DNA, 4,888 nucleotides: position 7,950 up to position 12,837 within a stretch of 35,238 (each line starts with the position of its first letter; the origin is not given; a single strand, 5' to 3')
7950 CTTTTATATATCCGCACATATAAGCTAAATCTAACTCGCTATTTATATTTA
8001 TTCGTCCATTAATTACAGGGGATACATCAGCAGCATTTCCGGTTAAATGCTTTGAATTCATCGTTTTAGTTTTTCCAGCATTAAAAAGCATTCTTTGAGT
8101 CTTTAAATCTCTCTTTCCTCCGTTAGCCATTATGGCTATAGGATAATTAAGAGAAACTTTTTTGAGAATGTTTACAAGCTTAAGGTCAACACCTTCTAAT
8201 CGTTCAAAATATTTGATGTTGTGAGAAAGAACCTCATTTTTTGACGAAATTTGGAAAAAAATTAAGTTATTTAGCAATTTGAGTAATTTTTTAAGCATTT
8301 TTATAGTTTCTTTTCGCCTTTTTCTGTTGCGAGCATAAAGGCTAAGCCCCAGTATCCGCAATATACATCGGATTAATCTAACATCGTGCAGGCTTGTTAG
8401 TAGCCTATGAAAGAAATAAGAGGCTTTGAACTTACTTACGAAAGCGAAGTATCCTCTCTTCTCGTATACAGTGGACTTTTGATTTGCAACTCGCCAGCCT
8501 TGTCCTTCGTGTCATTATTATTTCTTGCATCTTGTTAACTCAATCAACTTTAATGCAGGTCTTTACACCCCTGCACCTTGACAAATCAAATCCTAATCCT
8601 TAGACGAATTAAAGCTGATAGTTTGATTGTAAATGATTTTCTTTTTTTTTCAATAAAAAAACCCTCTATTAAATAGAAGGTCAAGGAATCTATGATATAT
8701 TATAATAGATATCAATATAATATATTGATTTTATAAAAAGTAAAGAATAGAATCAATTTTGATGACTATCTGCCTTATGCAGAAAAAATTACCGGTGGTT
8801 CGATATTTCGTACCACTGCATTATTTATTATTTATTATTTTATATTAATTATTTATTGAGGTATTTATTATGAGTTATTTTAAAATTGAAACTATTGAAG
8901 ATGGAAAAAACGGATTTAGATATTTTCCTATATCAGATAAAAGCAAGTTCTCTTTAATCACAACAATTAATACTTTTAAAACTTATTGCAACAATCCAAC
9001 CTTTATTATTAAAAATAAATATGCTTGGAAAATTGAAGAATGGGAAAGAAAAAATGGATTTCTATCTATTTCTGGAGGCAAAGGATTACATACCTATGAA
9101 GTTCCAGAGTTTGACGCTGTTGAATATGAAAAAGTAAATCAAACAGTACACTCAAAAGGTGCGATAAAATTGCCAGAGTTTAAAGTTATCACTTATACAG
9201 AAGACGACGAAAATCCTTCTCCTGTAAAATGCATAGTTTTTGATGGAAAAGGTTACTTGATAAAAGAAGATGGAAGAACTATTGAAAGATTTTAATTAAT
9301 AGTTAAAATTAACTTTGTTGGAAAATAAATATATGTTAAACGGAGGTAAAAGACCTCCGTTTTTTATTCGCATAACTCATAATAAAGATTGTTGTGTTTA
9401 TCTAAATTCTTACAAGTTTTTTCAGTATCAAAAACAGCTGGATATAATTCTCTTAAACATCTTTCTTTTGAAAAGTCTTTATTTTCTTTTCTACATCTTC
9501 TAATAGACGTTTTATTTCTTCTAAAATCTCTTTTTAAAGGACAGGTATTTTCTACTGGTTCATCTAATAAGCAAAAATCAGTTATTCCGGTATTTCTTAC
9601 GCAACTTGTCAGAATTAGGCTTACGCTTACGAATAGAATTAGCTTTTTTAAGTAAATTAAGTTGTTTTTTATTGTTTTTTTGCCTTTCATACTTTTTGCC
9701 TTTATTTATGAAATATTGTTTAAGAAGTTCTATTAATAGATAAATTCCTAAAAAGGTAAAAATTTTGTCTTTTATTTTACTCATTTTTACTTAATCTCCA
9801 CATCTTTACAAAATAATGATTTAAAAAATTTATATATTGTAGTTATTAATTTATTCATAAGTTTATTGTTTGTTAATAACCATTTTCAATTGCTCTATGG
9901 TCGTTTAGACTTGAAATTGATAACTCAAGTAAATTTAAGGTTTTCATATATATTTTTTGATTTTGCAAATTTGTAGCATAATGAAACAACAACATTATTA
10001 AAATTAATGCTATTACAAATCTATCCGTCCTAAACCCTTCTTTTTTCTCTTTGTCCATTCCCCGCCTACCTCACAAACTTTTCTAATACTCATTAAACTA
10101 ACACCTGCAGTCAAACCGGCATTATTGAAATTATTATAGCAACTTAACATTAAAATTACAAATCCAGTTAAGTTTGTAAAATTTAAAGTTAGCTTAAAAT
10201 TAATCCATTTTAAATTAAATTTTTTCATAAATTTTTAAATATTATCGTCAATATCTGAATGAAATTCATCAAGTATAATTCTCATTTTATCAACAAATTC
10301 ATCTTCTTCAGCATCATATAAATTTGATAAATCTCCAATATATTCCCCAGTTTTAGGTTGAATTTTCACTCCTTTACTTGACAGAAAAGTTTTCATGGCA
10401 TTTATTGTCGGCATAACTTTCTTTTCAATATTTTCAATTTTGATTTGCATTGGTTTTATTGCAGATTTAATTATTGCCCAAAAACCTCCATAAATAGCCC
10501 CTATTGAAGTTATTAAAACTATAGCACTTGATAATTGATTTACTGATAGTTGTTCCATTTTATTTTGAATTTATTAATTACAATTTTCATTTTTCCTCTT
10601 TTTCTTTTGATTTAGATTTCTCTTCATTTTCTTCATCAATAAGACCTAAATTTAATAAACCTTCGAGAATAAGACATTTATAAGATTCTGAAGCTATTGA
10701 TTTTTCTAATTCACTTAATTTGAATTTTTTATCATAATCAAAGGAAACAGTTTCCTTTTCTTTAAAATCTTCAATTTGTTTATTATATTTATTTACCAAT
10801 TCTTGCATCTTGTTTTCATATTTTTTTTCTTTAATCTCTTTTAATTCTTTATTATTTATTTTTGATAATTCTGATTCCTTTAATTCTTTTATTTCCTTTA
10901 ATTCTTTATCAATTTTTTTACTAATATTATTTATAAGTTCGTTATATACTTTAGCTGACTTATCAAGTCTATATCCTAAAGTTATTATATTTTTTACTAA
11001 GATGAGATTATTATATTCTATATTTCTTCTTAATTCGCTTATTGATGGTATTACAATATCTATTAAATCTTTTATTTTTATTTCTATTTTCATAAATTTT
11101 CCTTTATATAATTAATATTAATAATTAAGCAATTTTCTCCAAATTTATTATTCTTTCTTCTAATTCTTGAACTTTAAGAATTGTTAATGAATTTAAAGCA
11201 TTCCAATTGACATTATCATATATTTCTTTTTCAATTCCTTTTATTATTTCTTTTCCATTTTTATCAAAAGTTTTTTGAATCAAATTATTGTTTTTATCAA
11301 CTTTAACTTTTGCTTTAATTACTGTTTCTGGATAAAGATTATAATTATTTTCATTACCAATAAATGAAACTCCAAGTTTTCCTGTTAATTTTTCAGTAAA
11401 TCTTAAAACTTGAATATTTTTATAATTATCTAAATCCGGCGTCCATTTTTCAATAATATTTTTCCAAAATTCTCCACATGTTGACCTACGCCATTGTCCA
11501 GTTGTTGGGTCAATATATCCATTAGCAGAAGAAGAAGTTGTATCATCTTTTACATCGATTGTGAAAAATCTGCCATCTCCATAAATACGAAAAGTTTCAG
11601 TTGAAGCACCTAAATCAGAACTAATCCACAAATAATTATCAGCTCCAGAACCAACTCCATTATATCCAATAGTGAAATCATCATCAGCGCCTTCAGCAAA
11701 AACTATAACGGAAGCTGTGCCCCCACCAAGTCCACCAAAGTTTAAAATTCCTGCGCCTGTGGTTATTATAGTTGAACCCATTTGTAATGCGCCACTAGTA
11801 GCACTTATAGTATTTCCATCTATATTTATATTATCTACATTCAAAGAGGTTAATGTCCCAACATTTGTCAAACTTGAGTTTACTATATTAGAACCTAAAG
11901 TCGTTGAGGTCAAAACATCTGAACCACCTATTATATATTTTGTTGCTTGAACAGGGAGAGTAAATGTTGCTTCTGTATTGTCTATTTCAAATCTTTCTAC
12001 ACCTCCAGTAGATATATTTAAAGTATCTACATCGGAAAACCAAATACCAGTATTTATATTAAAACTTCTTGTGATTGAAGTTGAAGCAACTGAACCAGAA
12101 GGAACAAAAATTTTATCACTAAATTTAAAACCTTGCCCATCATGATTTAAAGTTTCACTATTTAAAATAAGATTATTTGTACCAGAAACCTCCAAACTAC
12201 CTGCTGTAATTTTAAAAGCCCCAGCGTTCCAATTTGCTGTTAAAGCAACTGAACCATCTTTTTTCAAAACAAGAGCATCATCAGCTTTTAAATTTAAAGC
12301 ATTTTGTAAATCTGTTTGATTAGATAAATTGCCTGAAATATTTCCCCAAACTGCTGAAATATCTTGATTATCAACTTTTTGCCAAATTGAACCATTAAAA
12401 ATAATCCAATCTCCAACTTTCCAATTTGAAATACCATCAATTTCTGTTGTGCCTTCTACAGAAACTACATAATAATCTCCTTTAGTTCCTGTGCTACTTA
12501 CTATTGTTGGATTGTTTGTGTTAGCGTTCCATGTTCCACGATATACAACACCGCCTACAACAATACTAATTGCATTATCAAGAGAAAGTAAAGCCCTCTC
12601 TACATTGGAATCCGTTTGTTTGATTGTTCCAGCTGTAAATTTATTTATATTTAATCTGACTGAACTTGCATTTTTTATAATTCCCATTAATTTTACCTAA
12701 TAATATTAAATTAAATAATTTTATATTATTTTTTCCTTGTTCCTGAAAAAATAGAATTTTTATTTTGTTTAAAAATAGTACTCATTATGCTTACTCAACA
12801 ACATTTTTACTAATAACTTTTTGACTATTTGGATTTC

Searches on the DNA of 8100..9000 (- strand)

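Call 4: search_rna_families(source=window, start=8100, end=9000, threshold=evalue, max_evalue=10, show_alignments=4)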
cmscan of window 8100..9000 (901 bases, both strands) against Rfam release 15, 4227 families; matches with E-value up to 10: 4.
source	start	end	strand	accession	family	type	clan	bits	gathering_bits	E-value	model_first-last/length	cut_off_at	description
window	8712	8760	+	RF02584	KRAS_3UTR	Cis-reg;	-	36.3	49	0.015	1-49/49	no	KRAS 3' UTR cis-regulatory element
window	8654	8730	-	RF02846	Ref84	Gene; antisense;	-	22.2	52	3.3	1-87/87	no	Enterococcus sRNA 84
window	8191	8273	-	RF01467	rli36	Gene; sRNA;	-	16.6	50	7.2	1-84/84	no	Listeria sRNA rli36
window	8790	8864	+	RF01423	snoR117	Gene; snRNA; snoRNA; CD-box;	-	14.1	42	9.3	1-80/80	no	small nucleolar RNA snoR117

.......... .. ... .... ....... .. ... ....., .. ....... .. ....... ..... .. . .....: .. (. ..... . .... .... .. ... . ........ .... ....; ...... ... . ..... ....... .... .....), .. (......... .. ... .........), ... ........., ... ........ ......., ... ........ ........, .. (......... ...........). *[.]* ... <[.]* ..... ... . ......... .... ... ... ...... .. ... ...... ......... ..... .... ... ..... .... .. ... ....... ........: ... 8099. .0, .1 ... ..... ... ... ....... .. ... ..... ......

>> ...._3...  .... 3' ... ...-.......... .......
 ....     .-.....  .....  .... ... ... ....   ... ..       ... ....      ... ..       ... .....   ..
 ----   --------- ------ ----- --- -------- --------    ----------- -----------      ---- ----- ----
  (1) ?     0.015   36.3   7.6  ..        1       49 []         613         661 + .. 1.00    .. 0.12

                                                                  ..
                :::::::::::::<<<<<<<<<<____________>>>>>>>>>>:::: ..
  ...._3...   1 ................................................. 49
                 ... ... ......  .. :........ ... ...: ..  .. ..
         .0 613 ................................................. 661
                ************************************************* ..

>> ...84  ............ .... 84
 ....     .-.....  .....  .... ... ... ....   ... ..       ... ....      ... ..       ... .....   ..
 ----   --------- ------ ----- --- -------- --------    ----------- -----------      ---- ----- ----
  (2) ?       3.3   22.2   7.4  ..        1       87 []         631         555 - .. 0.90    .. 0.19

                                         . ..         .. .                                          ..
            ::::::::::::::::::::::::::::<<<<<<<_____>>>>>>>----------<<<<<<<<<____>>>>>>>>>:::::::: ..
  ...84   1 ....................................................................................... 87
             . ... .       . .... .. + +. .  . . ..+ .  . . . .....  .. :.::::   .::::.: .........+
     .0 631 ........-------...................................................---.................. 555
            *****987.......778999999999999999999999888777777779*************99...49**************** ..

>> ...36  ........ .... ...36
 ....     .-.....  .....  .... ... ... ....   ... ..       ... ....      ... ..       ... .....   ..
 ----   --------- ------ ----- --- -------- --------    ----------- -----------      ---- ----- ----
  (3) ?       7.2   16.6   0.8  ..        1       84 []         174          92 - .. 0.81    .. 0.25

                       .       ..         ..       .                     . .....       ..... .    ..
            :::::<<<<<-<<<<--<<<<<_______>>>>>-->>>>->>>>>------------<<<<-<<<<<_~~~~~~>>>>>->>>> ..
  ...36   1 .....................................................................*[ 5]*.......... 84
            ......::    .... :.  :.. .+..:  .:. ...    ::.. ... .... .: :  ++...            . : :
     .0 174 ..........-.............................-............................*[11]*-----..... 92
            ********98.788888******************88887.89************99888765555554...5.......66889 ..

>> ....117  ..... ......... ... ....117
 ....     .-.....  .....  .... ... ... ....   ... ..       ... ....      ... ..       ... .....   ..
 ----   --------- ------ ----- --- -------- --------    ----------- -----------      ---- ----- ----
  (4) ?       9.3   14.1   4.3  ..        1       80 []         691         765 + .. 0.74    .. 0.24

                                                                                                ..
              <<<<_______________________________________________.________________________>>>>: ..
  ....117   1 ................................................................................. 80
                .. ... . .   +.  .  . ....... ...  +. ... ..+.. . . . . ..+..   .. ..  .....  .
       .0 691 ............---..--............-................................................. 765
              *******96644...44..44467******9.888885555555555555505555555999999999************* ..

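Call 10: search_dna_similar(query=window:8250-8700:-, collection=phages, mode=distant, max_rows=30)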
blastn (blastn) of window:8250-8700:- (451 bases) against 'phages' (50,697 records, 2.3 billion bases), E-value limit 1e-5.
No match.

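Call 78: search_dna_similar(query=window:8299-8640:-, collection=plasmids, mode=distant, max_evalue=0.01)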
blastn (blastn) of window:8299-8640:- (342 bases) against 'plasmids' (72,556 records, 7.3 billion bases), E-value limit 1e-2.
No match.

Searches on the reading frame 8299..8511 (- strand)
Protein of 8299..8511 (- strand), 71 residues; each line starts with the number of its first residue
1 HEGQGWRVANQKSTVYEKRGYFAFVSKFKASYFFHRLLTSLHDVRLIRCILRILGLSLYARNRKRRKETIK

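Call 79: search_dna_similar(query=window:8299-8511:-, collection=phages, mode=protein, max_evalue=1)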
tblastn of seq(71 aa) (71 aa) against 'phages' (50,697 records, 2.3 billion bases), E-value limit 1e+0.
No match.

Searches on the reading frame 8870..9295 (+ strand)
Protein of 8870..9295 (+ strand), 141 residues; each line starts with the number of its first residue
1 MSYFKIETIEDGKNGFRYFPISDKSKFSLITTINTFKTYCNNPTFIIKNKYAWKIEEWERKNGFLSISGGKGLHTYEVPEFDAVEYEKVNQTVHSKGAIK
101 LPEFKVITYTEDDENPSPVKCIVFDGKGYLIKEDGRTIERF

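Call 13: search_protein_families(library=pfam, proteins=[window:8870-9295:+], max_evalue=0.01)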
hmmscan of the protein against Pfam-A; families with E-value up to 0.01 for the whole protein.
window:8870-9295:+ (141 aa): 0 families

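Call 18: search_protein_families(library=phrogs, proteins=[window:8870-9295:+], max_evalue=0.01)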
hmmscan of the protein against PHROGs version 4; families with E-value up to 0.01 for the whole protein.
window:8870-9295:+ (141 aa): 0 families

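Call 23: find_homologous_proteins(query=window:8870-9295:+, max_evalue=0.01)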
Query window:8870-9295:+ (141 aa): 1 proteins with E <= 0.01 among 15 candidates.
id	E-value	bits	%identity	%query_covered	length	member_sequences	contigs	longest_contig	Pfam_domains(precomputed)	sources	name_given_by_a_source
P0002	7.6e-91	320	100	100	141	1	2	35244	-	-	-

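Call 58: find_encoding_contigs(protein=P0002, flank=10000, max_places=10)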
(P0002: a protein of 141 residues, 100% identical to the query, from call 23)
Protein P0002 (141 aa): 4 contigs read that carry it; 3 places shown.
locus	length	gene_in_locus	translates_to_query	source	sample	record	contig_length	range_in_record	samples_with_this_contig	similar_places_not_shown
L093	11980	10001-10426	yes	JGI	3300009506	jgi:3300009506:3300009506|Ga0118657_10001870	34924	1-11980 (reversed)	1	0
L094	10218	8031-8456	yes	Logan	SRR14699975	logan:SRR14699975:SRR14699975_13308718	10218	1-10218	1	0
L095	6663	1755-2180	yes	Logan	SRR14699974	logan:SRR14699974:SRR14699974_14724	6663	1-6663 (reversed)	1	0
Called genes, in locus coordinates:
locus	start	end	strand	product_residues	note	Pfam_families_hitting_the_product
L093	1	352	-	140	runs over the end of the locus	-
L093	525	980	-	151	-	-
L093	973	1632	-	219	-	-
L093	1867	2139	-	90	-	-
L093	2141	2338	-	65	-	-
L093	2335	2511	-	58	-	-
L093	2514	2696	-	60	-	-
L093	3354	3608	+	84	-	-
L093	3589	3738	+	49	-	-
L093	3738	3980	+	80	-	-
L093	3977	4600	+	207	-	PF04404:ERF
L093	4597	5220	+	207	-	PF03104:DNA_pol_B_exo1 (weak), PF10108:DNA_pol_B_exo2, PF13482:RNase_H_2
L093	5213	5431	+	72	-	-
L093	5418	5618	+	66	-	-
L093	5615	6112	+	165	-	-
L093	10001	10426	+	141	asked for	-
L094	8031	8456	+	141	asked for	-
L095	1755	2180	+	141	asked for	-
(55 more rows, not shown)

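Call 81: search_protein_families(library=ncbifam, proteins=[window:8870-9295:+], max_evalue=0.1)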
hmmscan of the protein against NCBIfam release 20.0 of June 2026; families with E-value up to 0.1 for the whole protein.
window:8870-9295:+ (141 aa): 0 families

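Call 82: search_protein_families(library=padloc, proteins=[window:8870-9295:+], max_evalue=0.1)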
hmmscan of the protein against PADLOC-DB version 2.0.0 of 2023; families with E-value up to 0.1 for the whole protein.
window:8870-9295:+ (141 aa): 0 families

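Call 84: predict_structure(protein=window:8870-9295:+)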
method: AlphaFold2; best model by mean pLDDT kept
length: 141 residues; sequences in the alignment: 1
mean_pLDDT: 36.2   pTM: 0.25
mean pLDDT of the five models: 36.2, 33.6, 31.0, 30.0, 29.4
residues with pLDDT >= 90: 0; 70-90: 0; 50-70: 2; < 50: 139
segments of 3 or more residues with pLDDT < 50: 1-129, 132-141
pLDDT, mean of each block of 10 residues (from residue 1): 36 35 37 40 35 35 36 36 27 26 33 41 45 43 48
secondary structure, 60 per line:
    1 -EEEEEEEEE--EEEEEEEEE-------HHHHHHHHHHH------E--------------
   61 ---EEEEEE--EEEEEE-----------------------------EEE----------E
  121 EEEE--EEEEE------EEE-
elements in order: E2-10 E13-21 H29-39 E64-69 E72-77 E107-109 E120-124 E127-131 E138-140

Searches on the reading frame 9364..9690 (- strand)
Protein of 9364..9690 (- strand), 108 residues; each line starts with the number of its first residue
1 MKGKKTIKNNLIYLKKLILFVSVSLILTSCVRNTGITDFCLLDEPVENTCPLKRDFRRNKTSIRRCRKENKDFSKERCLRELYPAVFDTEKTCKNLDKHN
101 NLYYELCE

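Call 13: search_protein_families(library=pfam, proteins=[window:9364-9690:-], max_evalue=0.01)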
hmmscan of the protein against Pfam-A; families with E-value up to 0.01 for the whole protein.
window:9364-9690:- (108 aa): 0 families

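Call 18: search_protein_families(library=phrogs, proteins=[window:9364-9690:-], max_evalue=0.01)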
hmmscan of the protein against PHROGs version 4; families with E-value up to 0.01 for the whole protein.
window:9364-9690:- (108 aa): 0 families

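Call 81: search_protein_families(library=ncbifam, proteins=[window:9364-9690:-], max_evalue=0.1)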
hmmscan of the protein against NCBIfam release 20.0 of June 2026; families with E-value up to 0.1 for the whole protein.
window:9364-9690:- (108 aa): 0 families

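Call 82: search_protein_families(library=padloc, proteins=[window:9364-9690:-], max_evalue=0.1)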
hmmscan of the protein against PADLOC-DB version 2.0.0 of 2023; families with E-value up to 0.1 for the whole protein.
window:9364-9690:- (108 aa): 0 families

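Call 91: find_encoding_contigs(protein=window:9364-9690:-, flank=4000, max_places=10)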
Protein window:9364-9690:- (108 aa): 4 contigs read that carry it; 2 places shown.
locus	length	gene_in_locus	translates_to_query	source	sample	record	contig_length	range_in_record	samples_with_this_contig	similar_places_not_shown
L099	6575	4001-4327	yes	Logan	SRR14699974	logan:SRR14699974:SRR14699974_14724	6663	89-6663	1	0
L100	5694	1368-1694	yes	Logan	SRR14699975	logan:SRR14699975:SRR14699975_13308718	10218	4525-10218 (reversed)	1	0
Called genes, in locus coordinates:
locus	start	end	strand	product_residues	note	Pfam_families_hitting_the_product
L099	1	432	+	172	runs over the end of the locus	?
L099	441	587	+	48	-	-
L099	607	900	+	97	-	-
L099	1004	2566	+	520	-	-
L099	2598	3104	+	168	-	-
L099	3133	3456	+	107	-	-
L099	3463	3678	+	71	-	-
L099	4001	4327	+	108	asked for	-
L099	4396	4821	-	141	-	-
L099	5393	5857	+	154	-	-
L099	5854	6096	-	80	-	-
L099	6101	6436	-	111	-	PF08774:VRR_NUC (weak)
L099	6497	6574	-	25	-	?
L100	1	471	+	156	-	?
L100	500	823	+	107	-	-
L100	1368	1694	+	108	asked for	-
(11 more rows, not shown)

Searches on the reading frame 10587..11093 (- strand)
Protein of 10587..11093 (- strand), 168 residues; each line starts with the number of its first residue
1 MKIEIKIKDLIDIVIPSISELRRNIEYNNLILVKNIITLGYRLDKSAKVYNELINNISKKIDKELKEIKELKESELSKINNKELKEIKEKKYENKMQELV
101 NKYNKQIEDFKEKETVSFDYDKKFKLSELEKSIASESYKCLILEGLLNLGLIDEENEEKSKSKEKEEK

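Call 13: search_protein_families(library=pfam, proteins=[window:10587-11093:-], max_evalue=0.01)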
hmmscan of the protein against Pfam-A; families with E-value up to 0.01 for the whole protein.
window:10587-11093:- (168 aa): 1 family
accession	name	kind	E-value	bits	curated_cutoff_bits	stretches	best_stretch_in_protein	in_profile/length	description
PF14523.12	Syntaxin_2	-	0.0026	18.2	26.5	1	50-123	42-110/134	Syntaxin-like protein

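Call 18: search_protein_families(library=phrogs, proteins=[window:10587-11093:-], max_evalue=0.01)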
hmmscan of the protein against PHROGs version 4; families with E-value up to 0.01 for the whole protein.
window:10587-11093:- (168 aa): 1 family
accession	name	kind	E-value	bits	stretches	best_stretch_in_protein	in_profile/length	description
phrog_257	-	tail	0.002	18.3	1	6-149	130-256/508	minor tail protein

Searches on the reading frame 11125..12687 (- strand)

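Call 13: search_protein_families(library=pfam, proteins=[window:11125-12687:-], max_evalue=0.01)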
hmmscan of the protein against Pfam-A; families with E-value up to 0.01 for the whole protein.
window:11125-12687:- (520 aa): 0 families

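Call 18: search_protein_families(library=phrogs, proteins=[window:11125-12687:-], max_evalue=0.01)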
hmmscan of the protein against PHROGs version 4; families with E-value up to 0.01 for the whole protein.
window:11125-12687:- (520 aa): 4 families
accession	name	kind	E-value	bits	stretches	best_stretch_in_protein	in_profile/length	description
phrog_31460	-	tail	2e-15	58.1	1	10-118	35-150/288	tail protein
phrog_29238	-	unknown function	6.8e-15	54.9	1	34-140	156-262/997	-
phrog_13892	-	tail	7.3e-10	39.4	1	48-115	486-556/676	minor tail protein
phrog_33080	-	unknown function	0.0035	18.8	0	86-131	26-70/93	-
